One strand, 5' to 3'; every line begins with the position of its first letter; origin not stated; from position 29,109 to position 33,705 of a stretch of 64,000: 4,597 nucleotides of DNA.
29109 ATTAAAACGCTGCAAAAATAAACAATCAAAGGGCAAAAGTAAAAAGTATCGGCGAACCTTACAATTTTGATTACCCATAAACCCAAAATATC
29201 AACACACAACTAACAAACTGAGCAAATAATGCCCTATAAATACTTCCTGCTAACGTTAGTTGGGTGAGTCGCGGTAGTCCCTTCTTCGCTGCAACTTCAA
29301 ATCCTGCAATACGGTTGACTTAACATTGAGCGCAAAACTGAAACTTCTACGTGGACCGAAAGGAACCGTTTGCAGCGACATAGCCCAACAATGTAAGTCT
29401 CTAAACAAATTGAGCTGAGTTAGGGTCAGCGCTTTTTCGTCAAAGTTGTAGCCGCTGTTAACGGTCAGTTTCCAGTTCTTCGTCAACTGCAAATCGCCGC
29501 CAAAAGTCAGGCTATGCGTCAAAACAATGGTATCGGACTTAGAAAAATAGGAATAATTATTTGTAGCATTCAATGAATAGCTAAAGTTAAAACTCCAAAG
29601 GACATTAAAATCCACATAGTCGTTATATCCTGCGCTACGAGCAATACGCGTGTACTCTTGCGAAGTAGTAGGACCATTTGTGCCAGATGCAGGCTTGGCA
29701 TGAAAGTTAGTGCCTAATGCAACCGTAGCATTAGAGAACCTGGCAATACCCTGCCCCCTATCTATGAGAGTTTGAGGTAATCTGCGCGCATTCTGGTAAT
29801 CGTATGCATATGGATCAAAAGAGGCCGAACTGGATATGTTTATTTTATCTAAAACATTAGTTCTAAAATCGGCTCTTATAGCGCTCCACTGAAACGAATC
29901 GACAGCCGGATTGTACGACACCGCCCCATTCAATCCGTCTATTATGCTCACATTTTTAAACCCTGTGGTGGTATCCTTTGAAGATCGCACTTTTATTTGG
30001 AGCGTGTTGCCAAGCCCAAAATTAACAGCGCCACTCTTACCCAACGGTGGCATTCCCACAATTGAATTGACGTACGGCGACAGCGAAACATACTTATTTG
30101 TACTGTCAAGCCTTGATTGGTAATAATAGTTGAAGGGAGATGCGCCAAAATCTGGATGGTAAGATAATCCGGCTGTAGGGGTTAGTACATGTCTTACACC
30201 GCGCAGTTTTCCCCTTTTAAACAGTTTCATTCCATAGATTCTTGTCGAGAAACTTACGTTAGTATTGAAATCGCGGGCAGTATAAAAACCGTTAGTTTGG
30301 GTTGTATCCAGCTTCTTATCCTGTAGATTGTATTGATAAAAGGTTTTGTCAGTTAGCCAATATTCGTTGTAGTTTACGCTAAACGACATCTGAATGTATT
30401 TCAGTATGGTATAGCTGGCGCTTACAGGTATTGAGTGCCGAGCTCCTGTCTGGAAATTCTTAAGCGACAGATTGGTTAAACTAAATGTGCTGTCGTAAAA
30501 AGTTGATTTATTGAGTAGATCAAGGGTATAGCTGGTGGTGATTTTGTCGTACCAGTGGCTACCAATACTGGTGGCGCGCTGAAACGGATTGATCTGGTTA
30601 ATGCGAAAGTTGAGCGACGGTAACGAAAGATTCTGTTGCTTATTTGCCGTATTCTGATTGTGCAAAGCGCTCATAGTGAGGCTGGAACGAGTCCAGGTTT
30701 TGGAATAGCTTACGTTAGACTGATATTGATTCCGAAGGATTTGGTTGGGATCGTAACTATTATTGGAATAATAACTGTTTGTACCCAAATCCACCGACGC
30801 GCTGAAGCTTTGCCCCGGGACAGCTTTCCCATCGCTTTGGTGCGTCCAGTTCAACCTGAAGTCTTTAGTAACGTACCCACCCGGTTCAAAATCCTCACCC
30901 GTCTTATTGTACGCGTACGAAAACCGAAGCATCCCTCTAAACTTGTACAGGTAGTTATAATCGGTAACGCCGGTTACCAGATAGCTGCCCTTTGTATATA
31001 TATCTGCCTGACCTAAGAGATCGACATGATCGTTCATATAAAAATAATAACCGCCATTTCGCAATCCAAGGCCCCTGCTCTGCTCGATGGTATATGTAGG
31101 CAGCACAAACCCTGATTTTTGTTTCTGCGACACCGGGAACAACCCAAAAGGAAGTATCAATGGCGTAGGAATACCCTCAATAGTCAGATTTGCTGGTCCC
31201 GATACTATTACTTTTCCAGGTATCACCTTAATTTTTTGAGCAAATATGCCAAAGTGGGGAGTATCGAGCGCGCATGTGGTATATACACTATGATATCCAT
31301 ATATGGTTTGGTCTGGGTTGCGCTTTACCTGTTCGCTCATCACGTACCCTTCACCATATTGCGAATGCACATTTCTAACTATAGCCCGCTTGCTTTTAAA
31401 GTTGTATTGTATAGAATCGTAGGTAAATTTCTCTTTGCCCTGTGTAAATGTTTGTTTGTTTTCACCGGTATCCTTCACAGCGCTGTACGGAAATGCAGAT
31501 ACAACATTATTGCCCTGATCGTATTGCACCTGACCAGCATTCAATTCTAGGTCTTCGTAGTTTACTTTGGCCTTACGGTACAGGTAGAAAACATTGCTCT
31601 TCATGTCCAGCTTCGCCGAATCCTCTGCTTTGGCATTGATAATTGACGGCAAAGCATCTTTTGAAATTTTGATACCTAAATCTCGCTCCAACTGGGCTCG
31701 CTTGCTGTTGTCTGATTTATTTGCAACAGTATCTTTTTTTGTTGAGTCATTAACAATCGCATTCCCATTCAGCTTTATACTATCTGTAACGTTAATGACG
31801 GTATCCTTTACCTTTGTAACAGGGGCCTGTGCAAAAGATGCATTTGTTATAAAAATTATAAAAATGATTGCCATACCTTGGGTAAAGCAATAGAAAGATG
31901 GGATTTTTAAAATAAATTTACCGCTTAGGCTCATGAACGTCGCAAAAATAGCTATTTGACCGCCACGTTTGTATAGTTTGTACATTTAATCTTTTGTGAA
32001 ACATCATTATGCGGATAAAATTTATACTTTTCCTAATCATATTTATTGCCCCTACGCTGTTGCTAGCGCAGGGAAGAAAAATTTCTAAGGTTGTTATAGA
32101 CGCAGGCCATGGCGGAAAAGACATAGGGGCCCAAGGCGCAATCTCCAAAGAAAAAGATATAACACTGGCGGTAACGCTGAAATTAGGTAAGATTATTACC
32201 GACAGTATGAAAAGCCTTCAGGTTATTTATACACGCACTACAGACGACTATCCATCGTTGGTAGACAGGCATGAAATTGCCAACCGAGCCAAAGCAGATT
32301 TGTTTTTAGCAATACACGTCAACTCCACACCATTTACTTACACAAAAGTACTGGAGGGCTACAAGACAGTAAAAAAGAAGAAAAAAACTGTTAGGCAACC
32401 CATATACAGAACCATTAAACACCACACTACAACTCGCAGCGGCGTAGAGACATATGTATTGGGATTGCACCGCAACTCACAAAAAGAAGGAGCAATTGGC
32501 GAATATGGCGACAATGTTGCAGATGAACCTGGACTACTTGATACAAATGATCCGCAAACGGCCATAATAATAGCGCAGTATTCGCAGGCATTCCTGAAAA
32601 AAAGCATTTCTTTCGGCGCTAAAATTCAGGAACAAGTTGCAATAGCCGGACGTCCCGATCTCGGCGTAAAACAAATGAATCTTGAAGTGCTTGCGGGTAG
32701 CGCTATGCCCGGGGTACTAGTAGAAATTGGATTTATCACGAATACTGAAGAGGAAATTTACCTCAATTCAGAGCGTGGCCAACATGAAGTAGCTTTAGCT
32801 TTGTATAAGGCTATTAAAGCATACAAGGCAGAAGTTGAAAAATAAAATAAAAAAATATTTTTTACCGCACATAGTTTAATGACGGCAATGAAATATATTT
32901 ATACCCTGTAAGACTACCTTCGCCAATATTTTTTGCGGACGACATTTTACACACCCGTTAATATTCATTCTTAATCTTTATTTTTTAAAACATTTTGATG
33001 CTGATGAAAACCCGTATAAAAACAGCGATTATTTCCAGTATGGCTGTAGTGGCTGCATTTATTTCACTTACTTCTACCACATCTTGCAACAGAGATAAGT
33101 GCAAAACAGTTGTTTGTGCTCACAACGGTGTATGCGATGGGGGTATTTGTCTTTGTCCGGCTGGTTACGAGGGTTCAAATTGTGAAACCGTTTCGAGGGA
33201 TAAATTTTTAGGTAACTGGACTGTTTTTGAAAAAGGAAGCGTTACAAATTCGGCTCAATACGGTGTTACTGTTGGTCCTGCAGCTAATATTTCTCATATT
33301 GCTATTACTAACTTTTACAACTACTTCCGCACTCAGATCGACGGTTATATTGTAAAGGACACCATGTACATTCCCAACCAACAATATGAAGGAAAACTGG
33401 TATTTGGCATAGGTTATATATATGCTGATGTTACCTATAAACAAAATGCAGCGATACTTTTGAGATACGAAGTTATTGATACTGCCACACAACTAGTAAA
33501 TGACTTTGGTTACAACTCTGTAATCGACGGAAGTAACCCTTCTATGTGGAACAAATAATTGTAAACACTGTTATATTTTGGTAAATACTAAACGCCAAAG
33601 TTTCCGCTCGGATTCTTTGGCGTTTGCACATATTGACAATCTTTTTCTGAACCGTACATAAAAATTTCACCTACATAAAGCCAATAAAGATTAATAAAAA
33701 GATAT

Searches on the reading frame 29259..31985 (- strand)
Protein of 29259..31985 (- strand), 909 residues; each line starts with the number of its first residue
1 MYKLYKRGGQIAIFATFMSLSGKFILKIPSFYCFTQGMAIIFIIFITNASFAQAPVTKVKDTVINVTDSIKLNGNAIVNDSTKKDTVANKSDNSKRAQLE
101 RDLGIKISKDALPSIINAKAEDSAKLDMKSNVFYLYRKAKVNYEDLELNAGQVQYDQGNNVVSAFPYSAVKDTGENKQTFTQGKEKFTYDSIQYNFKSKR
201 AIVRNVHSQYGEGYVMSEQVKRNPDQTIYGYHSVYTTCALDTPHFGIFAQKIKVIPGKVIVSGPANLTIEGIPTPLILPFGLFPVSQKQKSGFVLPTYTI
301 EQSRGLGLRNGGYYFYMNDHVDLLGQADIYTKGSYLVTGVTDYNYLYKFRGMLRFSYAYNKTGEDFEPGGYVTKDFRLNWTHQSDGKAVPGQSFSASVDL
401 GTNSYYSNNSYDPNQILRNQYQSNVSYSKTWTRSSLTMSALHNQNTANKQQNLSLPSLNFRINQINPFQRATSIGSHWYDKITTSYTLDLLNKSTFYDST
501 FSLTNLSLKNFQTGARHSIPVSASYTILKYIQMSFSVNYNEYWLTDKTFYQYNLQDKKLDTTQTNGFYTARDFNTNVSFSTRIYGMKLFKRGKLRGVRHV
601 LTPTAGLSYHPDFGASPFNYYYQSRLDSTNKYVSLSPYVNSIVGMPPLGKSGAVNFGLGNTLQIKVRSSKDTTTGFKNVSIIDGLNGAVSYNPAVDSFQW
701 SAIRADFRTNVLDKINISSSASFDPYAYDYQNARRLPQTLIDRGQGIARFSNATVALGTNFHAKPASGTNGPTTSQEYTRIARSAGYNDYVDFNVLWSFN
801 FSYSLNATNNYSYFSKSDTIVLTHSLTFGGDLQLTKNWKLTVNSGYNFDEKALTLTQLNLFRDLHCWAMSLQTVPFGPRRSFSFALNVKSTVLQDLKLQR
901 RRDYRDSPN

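Call 48: search_protein_families(library=pfam, proteins=[window:29259-31985:-], max_evalue=0.0001)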
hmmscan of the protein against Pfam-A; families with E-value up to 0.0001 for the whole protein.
window:29259-31985:- (909 aa): 1 family
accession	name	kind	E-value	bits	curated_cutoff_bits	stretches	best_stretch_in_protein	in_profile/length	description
PF19838.5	LptD_2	-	3e-150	501.4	22.5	1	260-726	1-464/464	LptD protein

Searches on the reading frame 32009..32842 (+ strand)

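Call 48: search_protein_families(library=pfam, proteins=[window:32009-32842:+], max_evalue=0.0001)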
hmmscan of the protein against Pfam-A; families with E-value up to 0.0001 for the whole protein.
window:32009-32842:+ (278 aa): 1 family
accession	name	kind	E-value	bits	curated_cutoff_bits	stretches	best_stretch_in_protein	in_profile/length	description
PF01520.23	Amidase_3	-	4.1e-41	141.4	27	1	28-270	1-173/174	N-acetylmuramoyl-L-alanine amidase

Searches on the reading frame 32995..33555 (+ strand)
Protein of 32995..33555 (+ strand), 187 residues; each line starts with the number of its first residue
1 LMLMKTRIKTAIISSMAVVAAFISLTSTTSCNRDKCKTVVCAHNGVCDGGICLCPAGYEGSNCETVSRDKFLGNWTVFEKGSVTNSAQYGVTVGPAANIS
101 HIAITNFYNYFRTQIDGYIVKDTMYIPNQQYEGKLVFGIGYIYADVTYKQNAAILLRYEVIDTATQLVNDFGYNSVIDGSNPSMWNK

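Call 48: search_protein_families(library=pfam, proteins=[window:32995-33555:+], max_evalue=0.0001)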
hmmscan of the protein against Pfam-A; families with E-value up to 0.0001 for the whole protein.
window:32995-33555:+ (187 aa): 2 families
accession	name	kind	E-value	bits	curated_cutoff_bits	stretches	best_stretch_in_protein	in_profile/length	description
PF25024.1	EGF_TEN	-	8.8e-07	29.2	65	1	29-67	88-126/234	Teneurin EGF domain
PF23106.1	EGF_Teneurin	-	3.7e-05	24.1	24.3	1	39-64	3-28/30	Teneurin-like EGF domain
